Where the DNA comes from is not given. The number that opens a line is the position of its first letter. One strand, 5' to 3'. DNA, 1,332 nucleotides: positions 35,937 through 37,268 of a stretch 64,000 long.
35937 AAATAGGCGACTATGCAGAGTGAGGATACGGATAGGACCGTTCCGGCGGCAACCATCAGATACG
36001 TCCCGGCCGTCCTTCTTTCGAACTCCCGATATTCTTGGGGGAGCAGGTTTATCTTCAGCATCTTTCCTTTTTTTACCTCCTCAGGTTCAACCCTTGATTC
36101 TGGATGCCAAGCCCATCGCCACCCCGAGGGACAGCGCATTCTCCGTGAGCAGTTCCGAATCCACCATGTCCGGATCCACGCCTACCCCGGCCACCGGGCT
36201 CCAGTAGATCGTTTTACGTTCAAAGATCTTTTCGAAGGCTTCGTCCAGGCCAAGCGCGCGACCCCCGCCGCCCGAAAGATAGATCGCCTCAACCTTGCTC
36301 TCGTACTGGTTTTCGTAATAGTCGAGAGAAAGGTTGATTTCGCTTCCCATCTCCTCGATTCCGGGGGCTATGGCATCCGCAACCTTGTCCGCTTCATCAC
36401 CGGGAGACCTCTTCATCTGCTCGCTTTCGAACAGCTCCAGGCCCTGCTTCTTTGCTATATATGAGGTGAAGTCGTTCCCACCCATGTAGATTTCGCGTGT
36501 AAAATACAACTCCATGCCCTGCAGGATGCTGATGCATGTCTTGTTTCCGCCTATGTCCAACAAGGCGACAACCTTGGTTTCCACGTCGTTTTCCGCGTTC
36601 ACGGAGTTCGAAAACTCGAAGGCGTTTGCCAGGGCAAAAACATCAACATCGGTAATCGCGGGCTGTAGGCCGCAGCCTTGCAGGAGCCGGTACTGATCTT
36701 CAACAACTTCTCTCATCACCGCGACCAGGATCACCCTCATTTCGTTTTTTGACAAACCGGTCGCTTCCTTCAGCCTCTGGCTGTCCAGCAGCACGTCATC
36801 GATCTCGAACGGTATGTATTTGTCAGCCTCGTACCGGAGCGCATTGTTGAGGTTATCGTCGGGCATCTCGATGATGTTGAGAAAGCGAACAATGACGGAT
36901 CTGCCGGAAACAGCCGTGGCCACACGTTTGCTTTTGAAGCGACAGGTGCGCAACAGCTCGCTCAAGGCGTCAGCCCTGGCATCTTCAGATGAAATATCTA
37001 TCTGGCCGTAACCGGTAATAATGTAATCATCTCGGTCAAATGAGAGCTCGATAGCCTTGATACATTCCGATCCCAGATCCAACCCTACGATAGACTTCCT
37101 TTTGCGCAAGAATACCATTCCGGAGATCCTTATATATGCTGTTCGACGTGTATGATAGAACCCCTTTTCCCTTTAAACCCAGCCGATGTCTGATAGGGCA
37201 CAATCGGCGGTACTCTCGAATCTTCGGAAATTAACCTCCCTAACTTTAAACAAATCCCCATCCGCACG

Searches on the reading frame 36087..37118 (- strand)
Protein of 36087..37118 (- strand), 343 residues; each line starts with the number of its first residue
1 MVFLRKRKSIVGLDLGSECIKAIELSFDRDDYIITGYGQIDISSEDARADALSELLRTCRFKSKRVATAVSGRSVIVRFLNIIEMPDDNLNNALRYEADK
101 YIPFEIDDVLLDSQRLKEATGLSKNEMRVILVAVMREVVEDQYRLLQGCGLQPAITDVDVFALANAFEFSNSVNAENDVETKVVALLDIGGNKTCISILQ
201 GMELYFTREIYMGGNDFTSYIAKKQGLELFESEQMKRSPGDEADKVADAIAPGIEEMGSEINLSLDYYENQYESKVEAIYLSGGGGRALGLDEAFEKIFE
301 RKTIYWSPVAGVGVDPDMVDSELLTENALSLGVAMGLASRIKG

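Call 14: search_protein_families(library=pfam, proteins=[window:36087-37118:-])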
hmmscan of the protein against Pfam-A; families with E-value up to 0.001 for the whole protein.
window:36087-37118:- (343 aa): 2 families
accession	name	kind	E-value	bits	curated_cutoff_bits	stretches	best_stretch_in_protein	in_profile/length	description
PF11104.14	PilM_2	-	2.7e-53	181.5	27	1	12-340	1-338/340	Type IV pilus assembly protein PilM;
PF14450.12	FtsA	-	2.4e-10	41.3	31.8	1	185-308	1-112/127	Cell division protein FtsA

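Call 49: find_encoding_contigs(protein=window:36087-37118:-, flank=10000, max_places=10)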
Protein window:36087-37118:- (343 aa): 14 contigs read that carry it; 6 places shown.
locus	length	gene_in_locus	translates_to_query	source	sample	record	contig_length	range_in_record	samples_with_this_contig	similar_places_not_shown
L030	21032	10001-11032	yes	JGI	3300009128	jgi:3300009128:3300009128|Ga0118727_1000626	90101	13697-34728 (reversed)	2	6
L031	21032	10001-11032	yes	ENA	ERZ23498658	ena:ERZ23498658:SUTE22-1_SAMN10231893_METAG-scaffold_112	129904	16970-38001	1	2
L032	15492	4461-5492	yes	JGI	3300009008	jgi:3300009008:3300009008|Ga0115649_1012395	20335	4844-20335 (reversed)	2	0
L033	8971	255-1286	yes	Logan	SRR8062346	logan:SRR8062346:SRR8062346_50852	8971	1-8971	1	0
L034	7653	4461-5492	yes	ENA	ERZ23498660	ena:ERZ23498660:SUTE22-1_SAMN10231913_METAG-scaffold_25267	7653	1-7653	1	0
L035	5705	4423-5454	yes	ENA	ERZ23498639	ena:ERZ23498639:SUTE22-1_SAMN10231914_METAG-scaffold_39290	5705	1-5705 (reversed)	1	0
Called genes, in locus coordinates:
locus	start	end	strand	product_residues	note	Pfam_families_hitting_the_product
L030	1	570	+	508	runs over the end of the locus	PF04293:SpoVR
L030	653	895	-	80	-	-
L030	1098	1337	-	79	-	-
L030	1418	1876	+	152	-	PF00383:dCMP_cyt_deam_1, PF14437:MafB19-deam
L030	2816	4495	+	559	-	PF05496:RuvB_N, PF06068:TIP49 (faint), PF13177:DNA_pol3_delta2, PF13401:AAA_22 (faint), PF00004:AAA, PF07728:AAA_5 (faint), PF22608:DNAX_ATPase_lid, PF12169:DNA_pol3_gamma3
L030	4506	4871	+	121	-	PF02575:YbaB_DNA_bd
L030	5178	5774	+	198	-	PF21176:RecR_HhH, PF01751:Toprim, PF13662:Toprim_4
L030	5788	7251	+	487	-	PF00309:Sigma54_AID, PF04963:Sigma54_CBD, PF04552:Sigma54_DBD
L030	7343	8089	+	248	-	PF01416:PseudoU_synth_1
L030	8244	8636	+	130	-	PF02482:Ribosomal_S30AE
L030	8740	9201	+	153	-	PF00359:PTS_EIIA_2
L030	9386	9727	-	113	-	-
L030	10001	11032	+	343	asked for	PF11104:PilM_2, PF14450:FtsA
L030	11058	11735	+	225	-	-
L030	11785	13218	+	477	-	PF04350:PilO, PF16537:T2SSB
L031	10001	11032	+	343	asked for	PF11104:PilM_2, PF14450:FtsA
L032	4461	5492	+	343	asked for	PF11104:PilM_2, PF14450:FtsA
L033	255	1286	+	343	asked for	PF11104:PilM_2, PF14450:FtsA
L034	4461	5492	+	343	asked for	PF11104:PilM_2, PF14450:FtsA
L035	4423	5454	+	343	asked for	PF11104:PilM_2, PF14450:FtsA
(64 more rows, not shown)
